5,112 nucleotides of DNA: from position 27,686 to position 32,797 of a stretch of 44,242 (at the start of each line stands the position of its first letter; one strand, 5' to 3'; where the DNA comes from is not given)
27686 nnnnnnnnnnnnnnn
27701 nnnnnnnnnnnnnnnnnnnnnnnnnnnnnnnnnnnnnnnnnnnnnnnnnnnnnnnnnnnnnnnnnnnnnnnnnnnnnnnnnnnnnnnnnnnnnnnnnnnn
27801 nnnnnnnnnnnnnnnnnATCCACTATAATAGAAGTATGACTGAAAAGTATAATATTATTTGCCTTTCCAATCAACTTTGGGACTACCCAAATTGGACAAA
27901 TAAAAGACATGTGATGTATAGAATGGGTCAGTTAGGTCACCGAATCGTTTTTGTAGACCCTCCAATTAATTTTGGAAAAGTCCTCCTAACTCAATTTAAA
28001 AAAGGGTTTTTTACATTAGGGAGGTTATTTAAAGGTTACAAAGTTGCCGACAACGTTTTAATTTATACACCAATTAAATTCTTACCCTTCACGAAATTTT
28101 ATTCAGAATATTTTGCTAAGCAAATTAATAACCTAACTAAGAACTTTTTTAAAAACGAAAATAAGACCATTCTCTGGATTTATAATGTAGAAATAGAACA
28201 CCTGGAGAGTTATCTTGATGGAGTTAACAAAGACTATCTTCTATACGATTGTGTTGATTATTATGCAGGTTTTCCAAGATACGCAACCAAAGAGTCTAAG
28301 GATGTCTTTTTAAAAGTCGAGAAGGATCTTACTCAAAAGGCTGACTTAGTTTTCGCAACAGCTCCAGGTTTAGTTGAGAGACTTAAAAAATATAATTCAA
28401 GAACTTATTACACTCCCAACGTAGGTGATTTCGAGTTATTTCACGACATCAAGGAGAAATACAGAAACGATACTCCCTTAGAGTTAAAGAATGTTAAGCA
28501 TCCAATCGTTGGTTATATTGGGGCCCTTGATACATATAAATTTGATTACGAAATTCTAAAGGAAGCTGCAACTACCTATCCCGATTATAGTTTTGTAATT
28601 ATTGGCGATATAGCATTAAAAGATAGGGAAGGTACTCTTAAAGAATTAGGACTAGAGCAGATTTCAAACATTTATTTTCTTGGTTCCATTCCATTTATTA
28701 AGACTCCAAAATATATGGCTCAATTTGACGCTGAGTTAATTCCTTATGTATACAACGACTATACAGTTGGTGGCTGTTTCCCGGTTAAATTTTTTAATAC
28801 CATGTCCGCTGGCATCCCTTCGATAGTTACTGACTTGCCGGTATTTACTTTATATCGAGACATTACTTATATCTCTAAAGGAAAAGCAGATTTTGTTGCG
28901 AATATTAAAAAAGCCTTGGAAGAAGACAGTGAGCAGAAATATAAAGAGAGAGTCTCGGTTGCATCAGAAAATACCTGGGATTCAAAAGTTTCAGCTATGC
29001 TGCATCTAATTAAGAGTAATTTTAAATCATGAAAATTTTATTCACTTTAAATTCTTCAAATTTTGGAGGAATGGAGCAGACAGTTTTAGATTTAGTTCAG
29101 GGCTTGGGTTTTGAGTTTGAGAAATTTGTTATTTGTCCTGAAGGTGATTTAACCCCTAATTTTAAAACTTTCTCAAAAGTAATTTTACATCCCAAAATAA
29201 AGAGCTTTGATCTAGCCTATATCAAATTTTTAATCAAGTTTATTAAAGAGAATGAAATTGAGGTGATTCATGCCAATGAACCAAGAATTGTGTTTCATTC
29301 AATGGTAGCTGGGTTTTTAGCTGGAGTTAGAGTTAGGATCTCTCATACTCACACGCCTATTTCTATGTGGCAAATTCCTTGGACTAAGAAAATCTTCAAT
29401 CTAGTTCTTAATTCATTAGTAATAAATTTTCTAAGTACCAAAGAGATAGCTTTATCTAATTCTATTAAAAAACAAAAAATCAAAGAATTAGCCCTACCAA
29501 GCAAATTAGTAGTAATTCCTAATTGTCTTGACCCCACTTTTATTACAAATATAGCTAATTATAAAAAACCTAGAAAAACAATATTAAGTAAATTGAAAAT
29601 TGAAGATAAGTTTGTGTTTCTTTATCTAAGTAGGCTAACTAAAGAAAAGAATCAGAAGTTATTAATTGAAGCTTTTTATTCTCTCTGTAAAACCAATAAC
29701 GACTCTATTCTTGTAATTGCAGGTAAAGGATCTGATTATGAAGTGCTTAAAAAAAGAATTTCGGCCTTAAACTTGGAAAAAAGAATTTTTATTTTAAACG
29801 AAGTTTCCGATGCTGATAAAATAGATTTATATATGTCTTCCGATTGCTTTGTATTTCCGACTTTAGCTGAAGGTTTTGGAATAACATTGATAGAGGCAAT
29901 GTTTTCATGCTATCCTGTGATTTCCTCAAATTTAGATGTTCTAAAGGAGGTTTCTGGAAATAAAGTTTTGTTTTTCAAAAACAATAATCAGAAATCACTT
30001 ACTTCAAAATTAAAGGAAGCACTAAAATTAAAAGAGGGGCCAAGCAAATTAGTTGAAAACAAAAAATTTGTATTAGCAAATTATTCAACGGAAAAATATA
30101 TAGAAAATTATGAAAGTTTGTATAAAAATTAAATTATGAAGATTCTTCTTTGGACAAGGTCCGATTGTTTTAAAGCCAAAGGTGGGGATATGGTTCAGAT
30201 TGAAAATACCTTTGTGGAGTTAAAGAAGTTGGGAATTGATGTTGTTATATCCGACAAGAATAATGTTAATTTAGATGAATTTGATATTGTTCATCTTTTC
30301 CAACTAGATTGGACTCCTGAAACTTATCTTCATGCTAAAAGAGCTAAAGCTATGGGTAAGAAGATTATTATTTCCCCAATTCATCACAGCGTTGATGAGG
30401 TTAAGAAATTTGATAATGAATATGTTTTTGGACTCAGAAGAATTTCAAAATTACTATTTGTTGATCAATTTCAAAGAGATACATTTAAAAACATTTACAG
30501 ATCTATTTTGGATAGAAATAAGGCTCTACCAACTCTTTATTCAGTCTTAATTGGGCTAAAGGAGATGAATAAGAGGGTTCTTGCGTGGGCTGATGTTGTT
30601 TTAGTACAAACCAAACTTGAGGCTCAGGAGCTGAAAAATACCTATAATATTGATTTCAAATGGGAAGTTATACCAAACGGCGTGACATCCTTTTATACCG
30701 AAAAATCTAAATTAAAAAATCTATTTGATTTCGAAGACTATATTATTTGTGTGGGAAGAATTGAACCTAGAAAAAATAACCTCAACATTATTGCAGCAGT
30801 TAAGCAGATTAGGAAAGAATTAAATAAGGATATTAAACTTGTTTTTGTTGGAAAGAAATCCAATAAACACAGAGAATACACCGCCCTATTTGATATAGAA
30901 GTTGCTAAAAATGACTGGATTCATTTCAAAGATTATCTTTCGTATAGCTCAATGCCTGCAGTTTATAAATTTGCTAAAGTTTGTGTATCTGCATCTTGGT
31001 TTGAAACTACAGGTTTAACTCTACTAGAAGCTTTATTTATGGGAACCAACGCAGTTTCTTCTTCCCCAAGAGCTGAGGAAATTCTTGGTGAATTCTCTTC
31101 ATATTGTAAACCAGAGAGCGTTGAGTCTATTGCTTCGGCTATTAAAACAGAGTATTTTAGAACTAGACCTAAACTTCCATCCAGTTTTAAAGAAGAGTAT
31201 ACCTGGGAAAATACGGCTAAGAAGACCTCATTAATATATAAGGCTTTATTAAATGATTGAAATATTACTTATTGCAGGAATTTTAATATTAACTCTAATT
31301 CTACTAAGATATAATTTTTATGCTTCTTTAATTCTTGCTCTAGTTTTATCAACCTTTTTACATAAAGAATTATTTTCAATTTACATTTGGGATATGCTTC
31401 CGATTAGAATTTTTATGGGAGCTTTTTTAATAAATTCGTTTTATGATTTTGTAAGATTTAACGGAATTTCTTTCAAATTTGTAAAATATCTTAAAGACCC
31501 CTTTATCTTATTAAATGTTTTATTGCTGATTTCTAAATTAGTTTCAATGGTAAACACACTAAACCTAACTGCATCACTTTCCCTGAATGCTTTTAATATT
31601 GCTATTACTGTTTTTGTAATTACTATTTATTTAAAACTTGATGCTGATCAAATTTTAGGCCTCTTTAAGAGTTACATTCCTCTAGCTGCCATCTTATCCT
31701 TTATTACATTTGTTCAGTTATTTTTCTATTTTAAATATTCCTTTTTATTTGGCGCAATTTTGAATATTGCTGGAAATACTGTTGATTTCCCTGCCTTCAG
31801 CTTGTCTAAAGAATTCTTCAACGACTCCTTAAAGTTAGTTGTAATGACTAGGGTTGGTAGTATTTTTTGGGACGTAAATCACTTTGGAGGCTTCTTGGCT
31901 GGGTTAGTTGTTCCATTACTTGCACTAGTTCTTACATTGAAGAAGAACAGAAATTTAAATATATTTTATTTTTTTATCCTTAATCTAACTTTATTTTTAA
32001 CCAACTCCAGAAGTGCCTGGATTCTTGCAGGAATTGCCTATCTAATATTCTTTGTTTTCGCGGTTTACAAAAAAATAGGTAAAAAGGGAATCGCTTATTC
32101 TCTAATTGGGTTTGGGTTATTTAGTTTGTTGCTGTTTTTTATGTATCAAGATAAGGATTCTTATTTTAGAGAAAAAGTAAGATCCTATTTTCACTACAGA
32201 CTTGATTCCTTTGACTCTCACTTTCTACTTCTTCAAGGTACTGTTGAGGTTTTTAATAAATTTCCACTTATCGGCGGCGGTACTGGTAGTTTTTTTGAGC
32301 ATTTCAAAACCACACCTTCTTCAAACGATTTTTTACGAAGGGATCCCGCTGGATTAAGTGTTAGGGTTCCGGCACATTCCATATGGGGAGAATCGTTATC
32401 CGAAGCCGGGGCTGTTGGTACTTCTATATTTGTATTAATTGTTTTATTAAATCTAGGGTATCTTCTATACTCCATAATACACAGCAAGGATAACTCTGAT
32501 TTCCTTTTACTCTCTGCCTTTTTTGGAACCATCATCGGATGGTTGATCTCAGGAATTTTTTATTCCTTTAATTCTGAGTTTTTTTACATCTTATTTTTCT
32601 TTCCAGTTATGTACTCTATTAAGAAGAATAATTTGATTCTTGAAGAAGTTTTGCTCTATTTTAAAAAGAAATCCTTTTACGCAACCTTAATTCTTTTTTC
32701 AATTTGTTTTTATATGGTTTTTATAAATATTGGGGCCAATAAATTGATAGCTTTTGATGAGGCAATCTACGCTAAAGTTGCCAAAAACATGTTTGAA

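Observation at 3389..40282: About 37-kb, almost unidirectional glycan super-locus with roughly 21 glycosyltransferase domains, six of them GT-C-type membrane enzymes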

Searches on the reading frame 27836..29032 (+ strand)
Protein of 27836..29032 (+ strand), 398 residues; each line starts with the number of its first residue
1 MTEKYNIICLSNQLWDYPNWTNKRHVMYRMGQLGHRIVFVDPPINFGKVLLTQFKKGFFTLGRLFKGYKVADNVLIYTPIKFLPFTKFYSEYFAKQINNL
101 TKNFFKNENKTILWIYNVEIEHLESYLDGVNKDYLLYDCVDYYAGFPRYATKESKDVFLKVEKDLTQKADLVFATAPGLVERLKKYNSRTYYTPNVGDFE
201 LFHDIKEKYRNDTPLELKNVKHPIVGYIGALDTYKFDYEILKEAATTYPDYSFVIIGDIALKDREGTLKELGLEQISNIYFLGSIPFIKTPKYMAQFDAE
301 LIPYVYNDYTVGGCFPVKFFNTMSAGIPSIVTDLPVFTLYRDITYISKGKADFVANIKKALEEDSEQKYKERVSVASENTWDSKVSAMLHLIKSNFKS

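Call 5: search_protein_families(library=pfam, proteins=[window:27836-29032:+], max_evalue=0.01)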
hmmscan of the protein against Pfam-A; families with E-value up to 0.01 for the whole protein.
window:27836-29032:+ (398 aa): 2 families
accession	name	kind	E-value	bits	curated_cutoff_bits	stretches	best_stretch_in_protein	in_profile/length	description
PF13692.12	Glyco_trans_1_4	-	4.6e-07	30.6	27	1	223-335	2-109/142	Glycosyl transferases group 1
PF00534.26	Glycos_transf_1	-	7.1e-06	26.1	26.4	1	217-338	10-128/172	Glycosyl transferases group 1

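Call 51: search_protein_families(library=ncbifam, proteins=[window:27836-29032:+], max_evalue=1e-10)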
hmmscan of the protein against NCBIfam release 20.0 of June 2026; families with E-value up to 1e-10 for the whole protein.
window:27836-29032:+ (398 aa): 1 family
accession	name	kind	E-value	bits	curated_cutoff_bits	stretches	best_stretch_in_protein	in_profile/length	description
NF047676.1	TeichurnBiosyTuaH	equivalog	3.7e-30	105.1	550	1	78-391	65-383/384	teichuronic acid biosynthesis protein TuaH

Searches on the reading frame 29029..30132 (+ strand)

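Call 5: search_protein_families(library=pfam, proteins=[window:29029-30132:+], max_evalue=0.01)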
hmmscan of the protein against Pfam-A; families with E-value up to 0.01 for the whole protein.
window:29029-30132:+ (367 aa): 4 families
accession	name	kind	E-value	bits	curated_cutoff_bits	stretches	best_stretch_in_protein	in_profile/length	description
PF00534.26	Glycos_transf_1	-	1.1e-38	132.9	26.4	1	187-346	7-170/172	Glycosyl transferases group 1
PF13692.12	Glyco_trans_1_4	-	1.6e-24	87.2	27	1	195-332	2-140/142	Glycosyl transferases group 1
PF13439.12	Glyco_transf_4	-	6.9e-13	49.4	28.5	1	12-170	1-169/170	Glycosyltransferase Family 4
PF20706.3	GT4-conflict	-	0.0018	17.8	26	1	191-300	194-311/385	Family 4 Glycosyltransferase in conflict systems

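Call 51: search_protein_families(library=ncbifam, proteins=[window:29029-30132:+], max_evalue=1e-10)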
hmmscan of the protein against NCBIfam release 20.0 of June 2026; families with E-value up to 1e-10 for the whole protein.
window:29029-30132:+ (367 aa): 17 families
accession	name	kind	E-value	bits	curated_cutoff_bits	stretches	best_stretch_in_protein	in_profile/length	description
TIGR03088.1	stp2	hypoth_equivalog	5.8e-25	88.1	409.05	1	11-366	12-371/374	TIGR03088 family PEP-CTERM/XrtA system glycosyltransferase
NF038295.1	EPS_HpsP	equivalog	3.5e-21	75.7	550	1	60-359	78-378/388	hormogonium polysaccharide biosynthesis glycosyltransferase HpsP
NF046085.1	XrtY_assoc_Gly1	equivalog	1.3e-20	73.6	400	1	87-366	111-382/387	XrtY-associated glycosyltransferase XYAG1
TIGR03999.1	thiol_BshA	equivalog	2.1e-20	73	273.7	1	137-366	146-371/375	N-acetyl-alpha-D-glucosaminyl L-malate synthase BshA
TIGR04047.1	MSMEG_0565_glyc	hypoth_equivalog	3.7e-18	65.8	259.85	1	161-358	162-364/373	MSMEG_0565 family glycosyltransferase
NF049988.1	MGlcDAGSynMgs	equivalog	2.8e-17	63.2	400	1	131-367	146-386/398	alpha-monoglucosyldiacylglycerol synthase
NF047684.1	TeichurnBiosyTuaC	equivalog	3.3e-15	55.9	550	1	160-366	187-387/391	teichuronic acid biosynthesis protein TuaC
TIGR04157.1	glyco_rSAM_CFB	subfamily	3.9e-15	55.8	400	1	138-361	172-393/406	TIGR04157 family glycosyltransferase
NF038255.1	exopoly_VpsD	equivalog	1.1e-14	54.2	300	1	160-366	179-377/381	VpsD family glycosyltransferase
NF050063.1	ProtGlycPglJ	equivalog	3.3e-14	52.9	500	1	80-353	91-340/363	N-acetylgalactosamine-N,N'-diacetylbacillosaminyl-diphospho-undecaprenol 4-alpha-N-acetylgalactosaminyltransferase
NF041010.1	glycosy_Agl16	equivalog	1.1e-13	50.7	575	1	137-360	135-343/352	glycosylation protein Agl16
NF038298.1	EPS_HpsO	equivalog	3.4e-13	49.1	575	1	111-353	123-372/388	hormogonium polysaccharide biosynthesis glycosyltransferase HpsO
NF041876.1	EPS_EpsE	equivalog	4.8e-13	49.1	400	1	188-341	208-368/389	exopolysaccharide biosynthesis GT4 family glycosyltransferase EpsE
NF007396.0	PRK09922.1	equivalog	3.9e-12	45.7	385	1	10-335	13-327/361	lipopolysaccharide 1,6-galactosyltransferase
TIGR02149.1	glgA_Coryne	subfamily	7.4e-12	45.1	302.4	1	137-314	146-327/391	glycogen synthase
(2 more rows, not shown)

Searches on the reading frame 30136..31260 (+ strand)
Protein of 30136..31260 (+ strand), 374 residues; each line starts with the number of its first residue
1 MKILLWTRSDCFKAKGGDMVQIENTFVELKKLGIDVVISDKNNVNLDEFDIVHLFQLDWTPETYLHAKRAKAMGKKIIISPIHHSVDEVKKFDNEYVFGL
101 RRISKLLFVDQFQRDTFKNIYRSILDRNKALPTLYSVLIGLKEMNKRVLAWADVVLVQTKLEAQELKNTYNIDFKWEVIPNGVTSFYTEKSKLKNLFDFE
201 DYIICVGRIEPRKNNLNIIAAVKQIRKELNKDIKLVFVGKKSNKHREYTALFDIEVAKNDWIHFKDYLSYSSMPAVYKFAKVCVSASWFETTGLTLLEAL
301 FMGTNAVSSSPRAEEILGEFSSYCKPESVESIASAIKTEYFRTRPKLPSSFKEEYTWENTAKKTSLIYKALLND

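Call 5: search_protein_families(library=pfam, proteins=[window:30136-31260:+], max_evalue=0.01)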
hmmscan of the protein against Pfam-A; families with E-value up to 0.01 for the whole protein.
window:30136-31260:+ (374 aa): 3 families
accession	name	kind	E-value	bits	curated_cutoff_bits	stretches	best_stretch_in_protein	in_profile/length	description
PF00534.26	Glycos_transf_1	-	4.6e-19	69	26.4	1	195-337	10-153/172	Glycosyl transferases group 1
PF13692.12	Glyco_trans_1_4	-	7.1e-18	65.7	27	1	201-337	2-137/142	Glycosyl transferases group 1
PF13439.12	Glyco_transf_4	-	1.4e-05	25.6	28.5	1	141-183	123-166/170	Glycosyltransferase Family 4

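Call 51: search_protein_families(library=ncbifam, proteins=[window:30136-31260:+], max_evalue=1e-10)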
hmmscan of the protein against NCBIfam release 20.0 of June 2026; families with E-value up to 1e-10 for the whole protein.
window:30136-31260:+ (374 aa): 3 families
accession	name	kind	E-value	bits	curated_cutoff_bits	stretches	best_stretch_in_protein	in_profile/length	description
TIGR04047.1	MSMEG_0565_glyc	hypoth_equivalog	1.2e-22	80.6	259.85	1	141-369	128-372/373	MSMEG_0565 family glycosyltransferase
NF038229.1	Glyco4_Geo_Pelo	equivalog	6.2e-14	51.7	400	1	145-304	103-262/338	GPMC system family 4 glycosyltransferase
NF053513.1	Gtran_IagA_BgsA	equivalog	5.7e-11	42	460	0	147-306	101-262/333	LTA glycolipid anchor biosynthesis glycosyltransferase, IagA/BgsA family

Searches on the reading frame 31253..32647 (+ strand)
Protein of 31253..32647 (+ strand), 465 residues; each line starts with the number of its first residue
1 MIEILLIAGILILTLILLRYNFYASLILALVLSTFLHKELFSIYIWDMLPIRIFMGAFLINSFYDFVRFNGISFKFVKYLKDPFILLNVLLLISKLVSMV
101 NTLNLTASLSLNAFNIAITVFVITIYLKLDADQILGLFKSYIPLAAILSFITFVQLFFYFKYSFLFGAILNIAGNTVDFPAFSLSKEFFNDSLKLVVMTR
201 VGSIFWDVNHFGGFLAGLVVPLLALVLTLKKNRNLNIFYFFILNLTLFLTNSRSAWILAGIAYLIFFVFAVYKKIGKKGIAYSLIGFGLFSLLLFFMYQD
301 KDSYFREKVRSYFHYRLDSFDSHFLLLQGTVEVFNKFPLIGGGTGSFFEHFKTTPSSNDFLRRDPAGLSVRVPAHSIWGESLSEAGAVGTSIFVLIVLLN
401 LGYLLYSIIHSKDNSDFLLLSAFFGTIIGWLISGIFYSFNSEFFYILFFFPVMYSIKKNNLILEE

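Call 64: search_solved_structures(query=A3, max_evalue=10, show_alignments=2)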
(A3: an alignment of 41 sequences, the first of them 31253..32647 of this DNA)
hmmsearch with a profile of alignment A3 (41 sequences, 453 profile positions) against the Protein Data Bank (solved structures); distinct sequences matched with E-value up to 10: 0.

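Call 65: search_protein_families(library=pfam, alignment_id=A3, max_evalue=0.01)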
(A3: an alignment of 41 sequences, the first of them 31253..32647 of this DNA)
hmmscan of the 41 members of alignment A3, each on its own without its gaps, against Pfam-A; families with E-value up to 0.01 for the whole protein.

A. member 1, window:31253-32647:+ (465 aa): 1 family
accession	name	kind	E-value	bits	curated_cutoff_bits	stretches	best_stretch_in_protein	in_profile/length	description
PF04932.20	Wzy_C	-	7.6e-14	52.2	31.7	1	239-394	2-149/149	O-Antigen ligase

B. families by the number of members that match (of 41 scanned): 5 families
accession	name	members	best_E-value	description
PF04932.20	Wzy_C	41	1.4e-17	O-Antigen ligase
PF13398.12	Peptidase_M50B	1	0.00024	Peptidase M50B-like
PF22497.1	DUF6989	1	0.005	Domain of unknown function (DUF6989)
PF09997.14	DUF2238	1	0.0079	Predicted membrane protein (DUF2238)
PF08006.16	HAAS_TM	1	0.0084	HAAS transmembrane region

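Call 81: search_protein_families(library=ncbifam, proteins=[window:31253-32647:+], max_evalue=1)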
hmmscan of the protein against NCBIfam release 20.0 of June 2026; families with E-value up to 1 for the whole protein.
window:31253-32647:+ (465 aa): 0 families
